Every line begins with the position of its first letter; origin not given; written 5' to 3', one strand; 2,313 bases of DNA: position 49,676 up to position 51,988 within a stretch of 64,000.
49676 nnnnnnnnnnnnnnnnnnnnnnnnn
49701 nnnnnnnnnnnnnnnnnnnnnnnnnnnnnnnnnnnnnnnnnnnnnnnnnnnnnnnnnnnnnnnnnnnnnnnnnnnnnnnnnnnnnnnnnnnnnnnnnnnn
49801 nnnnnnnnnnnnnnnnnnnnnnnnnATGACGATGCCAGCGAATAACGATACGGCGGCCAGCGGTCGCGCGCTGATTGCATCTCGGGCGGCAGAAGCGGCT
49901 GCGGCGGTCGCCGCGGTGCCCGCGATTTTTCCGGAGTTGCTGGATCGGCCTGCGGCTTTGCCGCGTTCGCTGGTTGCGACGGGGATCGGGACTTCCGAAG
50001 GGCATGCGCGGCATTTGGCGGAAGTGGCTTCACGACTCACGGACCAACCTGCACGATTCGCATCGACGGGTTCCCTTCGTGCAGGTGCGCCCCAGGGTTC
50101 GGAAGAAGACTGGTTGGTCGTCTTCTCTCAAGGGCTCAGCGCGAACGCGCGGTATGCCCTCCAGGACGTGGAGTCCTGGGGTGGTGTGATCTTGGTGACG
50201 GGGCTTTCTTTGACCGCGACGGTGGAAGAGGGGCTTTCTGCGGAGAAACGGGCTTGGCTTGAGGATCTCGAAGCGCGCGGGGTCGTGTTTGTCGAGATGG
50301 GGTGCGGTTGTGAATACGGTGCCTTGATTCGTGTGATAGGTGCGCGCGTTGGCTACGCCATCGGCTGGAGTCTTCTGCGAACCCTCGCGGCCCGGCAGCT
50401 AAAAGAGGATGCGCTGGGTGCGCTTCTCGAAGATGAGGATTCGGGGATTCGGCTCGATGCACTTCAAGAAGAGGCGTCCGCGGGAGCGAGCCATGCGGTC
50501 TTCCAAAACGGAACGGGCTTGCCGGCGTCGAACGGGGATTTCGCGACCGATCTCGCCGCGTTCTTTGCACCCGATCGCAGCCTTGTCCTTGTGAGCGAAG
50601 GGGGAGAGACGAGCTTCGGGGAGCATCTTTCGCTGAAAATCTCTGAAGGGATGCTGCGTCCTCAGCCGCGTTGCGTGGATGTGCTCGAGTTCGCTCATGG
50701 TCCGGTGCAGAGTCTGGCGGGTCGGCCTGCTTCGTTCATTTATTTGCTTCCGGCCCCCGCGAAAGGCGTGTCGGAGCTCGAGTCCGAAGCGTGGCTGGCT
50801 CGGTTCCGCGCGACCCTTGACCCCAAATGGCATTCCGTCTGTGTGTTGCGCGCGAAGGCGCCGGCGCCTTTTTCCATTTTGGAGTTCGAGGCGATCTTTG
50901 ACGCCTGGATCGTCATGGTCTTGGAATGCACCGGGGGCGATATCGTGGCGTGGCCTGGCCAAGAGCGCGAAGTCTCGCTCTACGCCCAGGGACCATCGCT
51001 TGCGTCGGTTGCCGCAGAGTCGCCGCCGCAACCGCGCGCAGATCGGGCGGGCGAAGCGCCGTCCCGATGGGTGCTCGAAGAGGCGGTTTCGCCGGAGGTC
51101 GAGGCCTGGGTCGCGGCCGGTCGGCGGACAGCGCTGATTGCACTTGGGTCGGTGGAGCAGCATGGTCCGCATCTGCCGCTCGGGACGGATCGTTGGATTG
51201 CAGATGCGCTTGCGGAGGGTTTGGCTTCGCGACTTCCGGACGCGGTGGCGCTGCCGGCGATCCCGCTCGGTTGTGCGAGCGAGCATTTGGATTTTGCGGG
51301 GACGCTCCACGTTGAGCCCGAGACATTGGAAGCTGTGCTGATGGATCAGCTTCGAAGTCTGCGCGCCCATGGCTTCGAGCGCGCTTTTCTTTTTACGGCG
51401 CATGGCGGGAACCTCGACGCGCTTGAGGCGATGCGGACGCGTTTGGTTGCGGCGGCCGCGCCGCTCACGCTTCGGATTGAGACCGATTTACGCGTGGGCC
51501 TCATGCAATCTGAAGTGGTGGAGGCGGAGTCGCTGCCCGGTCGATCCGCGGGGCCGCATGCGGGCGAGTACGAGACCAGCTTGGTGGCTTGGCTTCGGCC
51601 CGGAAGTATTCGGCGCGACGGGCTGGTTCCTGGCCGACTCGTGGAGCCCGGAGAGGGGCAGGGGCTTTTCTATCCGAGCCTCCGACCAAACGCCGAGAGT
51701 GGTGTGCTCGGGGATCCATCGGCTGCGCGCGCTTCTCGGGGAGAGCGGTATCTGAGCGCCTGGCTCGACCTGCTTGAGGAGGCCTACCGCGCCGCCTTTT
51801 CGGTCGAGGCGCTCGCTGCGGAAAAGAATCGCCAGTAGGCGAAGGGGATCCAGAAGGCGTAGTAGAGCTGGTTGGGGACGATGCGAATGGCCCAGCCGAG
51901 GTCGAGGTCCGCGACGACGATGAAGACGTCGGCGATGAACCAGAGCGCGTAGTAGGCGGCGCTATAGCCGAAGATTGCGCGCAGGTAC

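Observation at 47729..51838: Coupled cytochrome c / Tyr-less GTP cyclohydrolase II / double-SIS-creatininase operon: candidate undescribed GTP-derived cofactor module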

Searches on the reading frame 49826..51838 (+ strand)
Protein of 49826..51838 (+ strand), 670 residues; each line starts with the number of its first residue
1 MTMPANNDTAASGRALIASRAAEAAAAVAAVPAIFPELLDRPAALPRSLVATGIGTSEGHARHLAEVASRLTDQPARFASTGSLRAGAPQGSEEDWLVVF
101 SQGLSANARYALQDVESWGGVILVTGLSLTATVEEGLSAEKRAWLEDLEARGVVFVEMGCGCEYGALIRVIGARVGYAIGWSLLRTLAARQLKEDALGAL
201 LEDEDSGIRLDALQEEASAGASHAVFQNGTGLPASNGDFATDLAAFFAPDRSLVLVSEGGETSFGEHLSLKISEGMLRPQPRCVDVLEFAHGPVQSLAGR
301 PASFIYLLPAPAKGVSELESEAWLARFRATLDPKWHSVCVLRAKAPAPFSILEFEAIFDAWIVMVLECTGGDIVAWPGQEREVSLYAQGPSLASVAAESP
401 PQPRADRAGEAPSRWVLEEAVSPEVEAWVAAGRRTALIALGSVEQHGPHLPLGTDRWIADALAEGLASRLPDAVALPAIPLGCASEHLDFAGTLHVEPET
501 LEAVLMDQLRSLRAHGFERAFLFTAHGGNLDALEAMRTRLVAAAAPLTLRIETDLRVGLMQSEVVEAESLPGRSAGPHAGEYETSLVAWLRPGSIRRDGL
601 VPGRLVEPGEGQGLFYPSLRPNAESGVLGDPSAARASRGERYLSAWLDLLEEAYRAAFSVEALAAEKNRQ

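Call 3: search_protein_families(library=pfam, proteins=[window:49826-51838:+], max_evalue=0.01)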
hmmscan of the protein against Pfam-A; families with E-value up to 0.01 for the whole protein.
window:49826-51838:+ (670 aa): 1 family
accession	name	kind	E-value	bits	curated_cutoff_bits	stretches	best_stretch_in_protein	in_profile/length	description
PF02633.19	Creatininase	-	2.7e-56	191.1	31.3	1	419-652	2-236/238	Creatinine amidohydrolase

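Call 4: search_protein_families(library=ncbifam, proteins=[window:49826-51838:+], max_evalue=0.01)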
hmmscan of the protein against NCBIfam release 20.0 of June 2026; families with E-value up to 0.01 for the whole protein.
window:49826-51838:+ (670 aa): 4 families
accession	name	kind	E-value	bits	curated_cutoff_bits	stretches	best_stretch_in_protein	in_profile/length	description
TIGR03964.1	mycofact_creat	equivalog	2.2e-36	125.6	172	1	419-652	3-215/228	mycofactocin biosynthesis peptidyl-dipeptidase MftE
TIGR04448.1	creatininase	equivalog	1.8e-20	73.7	235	1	423-657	5-245/246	creatininase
NF041098.2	diketo_inos_hlase_IolN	equivalog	4.3e-09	35.9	245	1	437-592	28-182/307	3-dehydro-scyllo-inosose hydrolase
NF033501.0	ArfB_arch_rifla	equivalog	5.6e-05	23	180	1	436-536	18-116/219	2-amino-5-formylamino-6-ribosylaminopyrimidin-4(3H)-one 5'-monophosphate deformylase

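Call 6: search_solved_structures(query=window:49826-51838:+, max_evalue=1, show_alignments=0)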
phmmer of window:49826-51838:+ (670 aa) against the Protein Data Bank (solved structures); distinct sequences matched with E-value up to 1: 8.
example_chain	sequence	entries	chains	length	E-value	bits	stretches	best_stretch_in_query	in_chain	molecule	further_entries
3no4_A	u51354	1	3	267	3.2e-18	69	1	422-612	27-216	creatinine amidohydrolase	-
3a6h_A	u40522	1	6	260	1.2e-09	40.6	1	421-656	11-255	Creatinine amidohydrolase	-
3a6g_A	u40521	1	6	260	1.6e-09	40.2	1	421-656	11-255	Creatinine amidohydrolase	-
3a6e_A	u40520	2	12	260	2.3e-09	39.8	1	421-655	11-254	Creatinine amidohydrolase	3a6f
3a6j_A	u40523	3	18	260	2.3e-09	39.8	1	421-655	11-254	Creatinine amidohydrolase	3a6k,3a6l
1j2t_A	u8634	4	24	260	2.3e-09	39.7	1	421-655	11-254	creatinine amidohydrolase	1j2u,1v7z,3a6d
1q3k_A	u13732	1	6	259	4e-09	38.9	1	421-529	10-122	creatininase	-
3lub_A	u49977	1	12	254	5.6e-07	31.9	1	437-650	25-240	Putative creatinine amidohydrolase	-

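Call 7: find_homologous_proteins(query=window:49826-51838:+, max_evalue=0.00001)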
Query window:49826-51838:+ (670 aa): 181 proteins with E <= 0.00001 among 8000 candidates; the best 120 are listed.
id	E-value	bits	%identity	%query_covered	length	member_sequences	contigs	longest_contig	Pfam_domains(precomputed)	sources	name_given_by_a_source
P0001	0.0e+0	1455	100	100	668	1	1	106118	PF02633.20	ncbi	ncbi:MAG: creatininase family protein [Myxococcota bacterium]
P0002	0.0e+0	1033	74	98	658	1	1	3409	PF02633.20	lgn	-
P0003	6.1e-297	1005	72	98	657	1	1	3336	PF02633.20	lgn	-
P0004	3.8e-294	996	71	98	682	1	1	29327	PF02633.20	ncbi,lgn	-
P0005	2.7e-284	963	69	98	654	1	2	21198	PF02633.20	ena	-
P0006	8.7e-240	816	64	100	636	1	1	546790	PF02633.20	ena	-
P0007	3.5e-237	807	61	63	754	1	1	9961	PF02633.20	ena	-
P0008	7.6e-237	806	62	98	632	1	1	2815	PF02633.20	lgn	-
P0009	1.2e-236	806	62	100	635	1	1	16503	PF02633.20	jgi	-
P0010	1.3e-236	806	62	100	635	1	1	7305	PF02633.20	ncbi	-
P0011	2.1e-235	802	62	100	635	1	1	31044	PF02633.20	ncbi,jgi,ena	-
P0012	2.1e-235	802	60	100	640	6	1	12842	PF02633.20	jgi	jgi:creatinine amidohydrolase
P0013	2.3e-235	801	60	99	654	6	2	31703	PF02633.20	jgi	jgi:creatinine amidohydrolase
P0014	2.8e-235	801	61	100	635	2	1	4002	PF02633.20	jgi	jgi:creatinine amidohydrolase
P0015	4.3e-235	800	62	100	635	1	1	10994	PF02633.20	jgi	-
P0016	4.8e-235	800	62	100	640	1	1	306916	PF02633.20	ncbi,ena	-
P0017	6.4e-235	800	60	100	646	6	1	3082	PF02633.20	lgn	-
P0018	1.5e-234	799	60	97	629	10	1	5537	PF02633.20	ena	-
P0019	5.0e-233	794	60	99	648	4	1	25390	PF02633.20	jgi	-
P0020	1.5e-232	792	61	100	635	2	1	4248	PF02633.20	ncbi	-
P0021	2.6e-232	791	60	100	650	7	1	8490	PF02633.20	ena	-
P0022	5.9e-231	787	59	97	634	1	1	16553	PF02633.20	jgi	jgi:creatinine amidohydrolase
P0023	1.5e-230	785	59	100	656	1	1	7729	PF02633.20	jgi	jgi:creatinine amidohydrolase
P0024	2.0e-230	785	62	100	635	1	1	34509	PF02633.20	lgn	-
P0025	2.2e-230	785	59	100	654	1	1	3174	PF02633.20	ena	-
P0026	2.1e-229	782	61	96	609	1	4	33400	PF02633.20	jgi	jgi:creatinine amidohydrolase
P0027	3.8e-228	778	60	100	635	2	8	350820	PF02633.20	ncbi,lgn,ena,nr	ncbi:MAG: creatininase family protein [bacterium]|nr:hypothetical protein [Deltaproteobacteria bacte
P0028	5.9e-228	777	59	97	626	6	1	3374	PF02633.20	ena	-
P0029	2.3e-227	775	59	98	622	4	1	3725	PF02633.20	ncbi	-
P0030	2.6e-227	775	60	100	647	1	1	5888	PF02633.20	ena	-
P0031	3.6e-227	774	62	98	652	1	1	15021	PF02633.20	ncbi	-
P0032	5.1e-227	774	63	98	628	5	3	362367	PF02633.20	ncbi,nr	ncbi:MAG: creatininase family protein [Spirochaetaceae bacterium]|nr:creatininase family protein [My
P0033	2.0e-226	772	59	97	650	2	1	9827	PF02633.20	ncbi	-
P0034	2.2e-226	772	60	99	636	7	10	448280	PF02633.20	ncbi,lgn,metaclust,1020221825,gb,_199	ncbi:MAG: creatininase family protein [Myxococcales bacterium]|metaclust:\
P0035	1.4e-225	769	59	99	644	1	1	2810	PF02633.20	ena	-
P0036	1.8e-225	769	60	97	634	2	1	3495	PF02633.20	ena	-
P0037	2.4e-225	768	60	97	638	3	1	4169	PF02633.20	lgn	-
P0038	2.5e-225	768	58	99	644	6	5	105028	PF02633.20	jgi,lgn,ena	-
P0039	3.6e-225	768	59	99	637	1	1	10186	PF02633.20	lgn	-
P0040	4.4e-225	767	61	96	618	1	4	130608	PF02633.20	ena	-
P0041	5.3e-225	767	60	96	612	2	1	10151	PF02633.20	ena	-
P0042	5.5e-225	767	59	98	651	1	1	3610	PF02633.20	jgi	jgi:creatinine amidohydrolase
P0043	1.3e-224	766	60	97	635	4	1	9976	PF02633.20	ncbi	-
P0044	7.3e-224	763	60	99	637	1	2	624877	PF02633.20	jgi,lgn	-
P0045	1.5e-223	762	59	99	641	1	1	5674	PF02633.20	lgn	-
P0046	1.5e-223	762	59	99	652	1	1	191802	PF02633.20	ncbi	ncbi:MAG: creatininase family protein [Myxococcota bacterium]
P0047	4.2e-223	761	59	100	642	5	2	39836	PF02633.20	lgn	-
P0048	8.1e-223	760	59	100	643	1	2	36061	PF02633.20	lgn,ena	-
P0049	1.3e-222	759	60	99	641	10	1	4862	PF02633.20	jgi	jgi:creatinine amidohydrolase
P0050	1.6e-222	759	59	99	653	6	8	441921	PF02633.20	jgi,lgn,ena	-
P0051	3.9e-222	758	60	98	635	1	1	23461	PF02633.20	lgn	-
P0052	5.8e-222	757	59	99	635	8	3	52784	PF02633.20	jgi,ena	-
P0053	6.5e-222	757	60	98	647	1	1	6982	PF02633.20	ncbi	-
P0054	1.0e-221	756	58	98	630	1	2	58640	PF02633.20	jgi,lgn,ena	-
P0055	3.5e-220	751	59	99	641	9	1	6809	PF02633.20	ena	-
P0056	9.6e-220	750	59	96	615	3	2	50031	PF02633.20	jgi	jgi:creatinine amidohydrolase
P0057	7.2e-219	747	59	93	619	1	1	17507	PF02633.20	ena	-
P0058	2.5e-218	745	59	100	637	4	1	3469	PF02633.20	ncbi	ncbi:MAG: creatininase family protein [Myxococcota bacterium]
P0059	5.0e-218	744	59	98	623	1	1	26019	PF02633.20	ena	-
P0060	1.4e-217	743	57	99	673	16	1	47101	PF02633.20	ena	-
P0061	3.9e-217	741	58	99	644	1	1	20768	PF02633.20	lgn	-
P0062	4.6e-217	741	57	100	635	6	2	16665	PF02633.20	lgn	-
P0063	4.6e-217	741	58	99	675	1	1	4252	PF02633.20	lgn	-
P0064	5.2e-217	741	58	99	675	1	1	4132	PF02633.20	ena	-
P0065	6.5e-217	740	58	99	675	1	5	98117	PF02633.20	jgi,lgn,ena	jgi:creatinine amidohydrolase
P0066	6.5e-217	740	58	99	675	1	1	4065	PF02633.20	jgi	jgi:creatinine amidohydrolase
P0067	8.0e-217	740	58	99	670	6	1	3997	PF02633.20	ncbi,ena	-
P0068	9.4e-217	740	58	99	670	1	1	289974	PF02633.20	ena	-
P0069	9.4e-217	740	58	99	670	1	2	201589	PF02633.20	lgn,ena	-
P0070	1.0e-216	740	58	99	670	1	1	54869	PF02633.20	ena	-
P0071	1.0e-216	740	58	99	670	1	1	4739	PF02633.20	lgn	-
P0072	1.0e-216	740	58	99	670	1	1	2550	PF02633.20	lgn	-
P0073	1.1e-216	740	58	99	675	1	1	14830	PF02633.20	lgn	-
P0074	1.2e-216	740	58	99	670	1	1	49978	PF02633.20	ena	-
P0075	1.2e-216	740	58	99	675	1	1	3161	PF02633.20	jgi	jgi:creatinine amidohydrolase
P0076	1.2e-216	740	58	99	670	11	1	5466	PF02633.20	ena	-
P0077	1.5e-216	739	58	99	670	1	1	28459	PF02633.20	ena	-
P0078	1.5e-216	739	58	99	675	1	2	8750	PF02633.20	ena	-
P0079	1.9e-216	739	58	99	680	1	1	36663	PF02633.20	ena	-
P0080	2.0e-216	739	58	99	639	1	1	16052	PF02633.20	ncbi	-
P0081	2.0e-216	739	58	99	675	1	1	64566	PF02633.20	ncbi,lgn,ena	-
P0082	2.1e-216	739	58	99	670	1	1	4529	PF02633.20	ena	-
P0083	2.1e-216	739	58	100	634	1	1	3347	PF02633.20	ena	-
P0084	2.4e-216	739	58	99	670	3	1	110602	PF02633.20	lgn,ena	-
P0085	3.5e-216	738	58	99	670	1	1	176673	PF02633.20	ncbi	ncbi:MAG: creatininase family protein [Myxococcota bacterium]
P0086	3.7e-216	738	58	99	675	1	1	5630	PF02633.20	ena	-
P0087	3.7e-216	738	58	99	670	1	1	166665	PF02633.20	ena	-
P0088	4.5e-216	738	58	99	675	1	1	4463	PF02633.20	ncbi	ncbi:MAG: creatininase family protein [bacterium]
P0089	5.1e-216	737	57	98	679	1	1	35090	PF02633.20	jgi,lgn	jgi:creatinine amidohydrolase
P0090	5.6e-216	737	58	99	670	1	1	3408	PF02633.20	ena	-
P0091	6.3e-216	737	58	99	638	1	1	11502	PF02633.20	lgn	-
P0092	7.1e-216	737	58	99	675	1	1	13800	PF02633.20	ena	-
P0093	1.0e-215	736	58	99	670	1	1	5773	PF02633.20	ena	-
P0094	1.2e-215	736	58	99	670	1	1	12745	PF02633.20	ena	-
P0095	1.3e-215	736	60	99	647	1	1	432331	PF02633.20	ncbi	ncbi:MAG: creatininase family protein [Myxococcota bacterium]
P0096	1.6e-215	736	57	99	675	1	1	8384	PF02633.20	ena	-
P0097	2.8e-215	735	57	99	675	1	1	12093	PF02633.20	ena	-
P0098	7.5e-215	734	58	100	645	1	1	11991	PF02633.20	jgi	jgi:creatinine amidohydrolase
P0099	1.1e-214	733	57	98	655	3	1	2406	PF02633.20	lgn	-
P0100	1.4e-214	733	58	99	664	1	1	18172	PF02633.20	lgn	-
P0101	1.8e-214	732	59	99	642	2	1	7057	PF02633.20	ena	-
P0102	7.0e-214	730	58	97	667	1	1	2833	PF02633.20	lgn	-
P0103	8.8e-214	730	58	99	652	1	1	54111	PF02633.20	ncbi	-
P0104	1.4e-213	729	59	97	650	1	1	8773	PF02633.20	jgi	jgi:creatinine amidohydrolase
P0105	7.3e-213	727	57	97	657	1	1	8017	PF02633.20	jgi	jgi:creatinine amidohydrolase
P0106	1.5e-212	726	58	99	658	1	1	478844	PF02633.20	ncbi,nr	ncbi:MAG: creatininase family protein [Deltaproteobacteria bacterium]|nr:creatininase family protein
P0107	2.5e-212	725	59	96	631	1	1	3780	PF02633.20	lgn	-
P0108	1.0e-210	720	58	96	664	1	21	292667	PF02633.20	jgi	jgi:creatinine amidohydrolase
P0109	2.6e-210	719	58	98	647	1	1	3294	PF02633.20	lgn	-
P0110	2.8e-210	718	56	100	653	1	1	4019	PF02633.20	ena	-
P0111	4.4e-210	718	60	97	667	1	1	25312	PF02633.20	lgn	-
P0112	1.1e-209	717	57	99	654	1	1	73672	PF02633.20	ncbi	-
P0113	1.4e-209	716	57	100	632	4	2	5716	PF02633.20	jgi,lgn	-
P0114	1.6e-209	716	58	98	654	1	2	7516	PF02633.20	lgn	-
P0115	1.8e-209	716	59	93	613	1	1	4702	PF02633.20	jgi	jgi:creatinine amidohydrolase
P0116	2.6e-209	715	57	97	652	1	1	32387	PF02633.20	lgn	-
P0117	3.0e-209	715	58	98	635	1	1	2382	PF02633.20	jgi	jgi:creatinine amidohydrolase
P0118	4.2e-209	715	60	91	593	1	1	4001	PF02633.20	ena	-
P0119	1.5e-208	713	57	99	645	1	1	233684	PF02633.20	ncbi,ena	-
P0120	3.2e-208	712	59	92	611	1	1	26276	PF02633.20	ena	-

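Call 8: find_encoding_contigs(protein=P0006, flank=8000, max_places=2)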
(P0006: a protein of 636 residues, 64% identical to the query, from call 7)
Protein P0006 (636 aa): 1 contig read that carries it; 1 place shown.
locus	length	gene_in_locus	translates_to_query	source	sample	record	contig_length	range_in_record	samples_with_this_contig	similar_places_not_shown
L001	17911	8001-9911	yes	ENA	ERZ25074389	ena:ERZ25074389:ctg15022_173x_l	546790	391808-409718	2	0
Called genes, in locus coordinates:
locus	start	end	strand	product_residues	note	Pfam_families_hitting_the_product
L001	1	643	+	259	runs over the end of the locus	PF00005:ABC_tran, PF13191:AAA_16 (weak), PF02463:SMC_N (faint), PF13304:AAA_21 (faint)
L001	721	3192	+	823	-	PF12704:MacB_PCD (faint), PF02687:FtsX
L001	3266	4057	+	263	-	PF16697:Yop-YscD_cpl (weak), PF00498:FHA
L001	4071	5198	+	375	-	PF08545:ACP_syn_III, PF08541:ACP_syn_III_C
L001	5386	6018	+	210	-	PF00440:TetR_N, PF21351:TetR_C_41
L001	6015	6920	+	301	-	PF00034:Cytochrom_C, PF13442:Cytochrome_CBB3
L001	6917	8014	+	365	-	PF00925:GTP_cyclohydro2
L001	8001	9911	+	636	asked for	PF02633:Creatininase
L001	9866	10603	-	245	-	-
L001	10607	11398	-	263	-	PF10520:Lipid_desat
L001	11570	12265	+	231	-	-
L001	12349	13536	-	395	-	PF00109:ketoacyl-synt, PF02801:Ketoacyl-synt_C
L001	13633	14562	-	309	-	PF00108:Thiolase_N (faint), PF08545:ACP_syn_III, PF08541:ACP_syn_III_C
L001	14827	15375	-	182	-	PF06803:DUF1232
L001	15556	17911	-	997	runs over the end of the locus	PF01564:Spermine_synth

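Call 9: find_encoding_contigs(protein=P0032, flank=8000, max_places=2)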
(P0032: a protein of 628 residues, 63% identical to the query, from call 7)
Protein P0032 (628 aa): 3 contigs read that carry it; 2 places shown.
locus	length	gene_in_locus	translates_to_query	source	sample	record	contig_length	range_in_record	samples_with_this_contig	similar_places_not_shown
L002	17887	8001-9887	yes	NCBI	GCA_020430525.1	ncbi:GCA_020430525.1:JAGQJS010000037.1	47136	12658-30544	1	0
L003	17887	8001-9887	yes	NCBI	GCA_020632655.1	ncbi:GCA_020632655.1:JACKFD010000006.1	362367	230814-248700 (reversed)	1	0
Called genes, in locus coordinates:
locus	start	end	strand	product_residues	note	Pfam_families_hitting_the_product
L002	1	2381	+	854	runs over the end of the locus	PF12704:MacB_PCD (faint), PF02687:FtsX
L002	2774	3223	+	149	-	PF16697:Yop-YscD_cpl, PF00498:FHA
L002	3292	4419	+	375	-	PF00109:ketoacyl-synt (faint), PF08545:ACP_syn_III, PF08541:ACP_syn_III_C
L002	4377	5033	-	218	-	-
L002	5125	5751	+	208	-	PF00440:TetR_N, PF21351:TetR_C_41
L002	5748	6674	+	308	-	PF00034:Cytochrom_C, PF13442:Cytochrome_CBB3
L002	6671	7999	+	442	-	PF00925:GTP_cyclohydro2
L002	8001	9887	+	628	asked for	PF02633:Creatininase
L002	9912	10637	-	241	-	-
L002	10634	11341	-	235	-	PF10520:Lipid_desat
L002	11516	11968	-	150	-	-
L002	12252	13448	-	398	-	PF00109:ketoacyl-synt, PF02801:Ketoacyl-synt_C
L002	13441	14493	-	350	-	PF08545:ACP_syn_III, PF08541:ACP_syn_III_C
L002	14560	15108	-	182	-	PF06803:DUF1232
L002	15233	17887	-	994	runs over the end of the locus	PF01564:Spermine_synth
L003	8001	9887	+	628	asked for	PF02633:Creatininase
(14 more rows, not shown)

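Call 10: find_encoding_contigs(protein=P0106, flank=8000, max_places=2)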
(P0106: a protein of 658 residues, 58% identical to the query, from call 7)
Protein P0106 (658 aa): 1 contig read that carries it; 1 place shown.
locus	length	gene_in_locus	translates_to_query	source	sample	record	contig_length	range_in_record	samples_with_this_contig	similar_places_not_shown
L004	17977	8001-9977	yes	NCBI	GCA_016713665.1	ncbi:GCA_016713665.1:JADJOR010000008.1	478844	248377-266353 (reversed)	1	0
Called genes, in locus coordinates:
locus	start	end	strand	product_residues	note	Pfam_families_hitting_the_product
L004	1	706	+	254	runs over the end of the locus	PF00005:ABC_tran, PF02463:SMC_N (faint)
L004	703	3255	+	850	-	PF12704:MacB_PCD (weak), PF02687:FtsX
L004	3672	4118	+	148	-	PF16697:Yop-YscD_cpl, PF00498:FHA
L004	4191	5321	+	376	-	PF00109:ketoacyl-synt (faint), PF08545:ACP_syn_III, PF08541:ACP_syn_III_C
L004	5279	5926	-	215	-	-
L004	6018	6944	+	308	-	PF00034:Cytochrom_C, PF13442:Cytochrome_CBB3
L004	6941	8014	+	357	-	PF00925:GTP_cyclohydro2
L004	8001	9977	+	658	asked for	PF02633:Creatininase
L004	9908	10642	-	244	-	-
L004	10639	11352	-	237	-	PF04116:FA_hydroxylase (weak), PF10520:Lipid_desat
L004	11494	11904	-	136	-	-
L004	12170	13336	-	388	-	PF00109:ketoacyl-synt, PF02801:Ketoacyl-synt_C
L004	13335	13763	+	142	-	-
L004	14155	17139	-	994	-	PF01564:Spermine_synth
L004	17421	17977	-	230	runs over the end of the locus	PF02589:LUD_dom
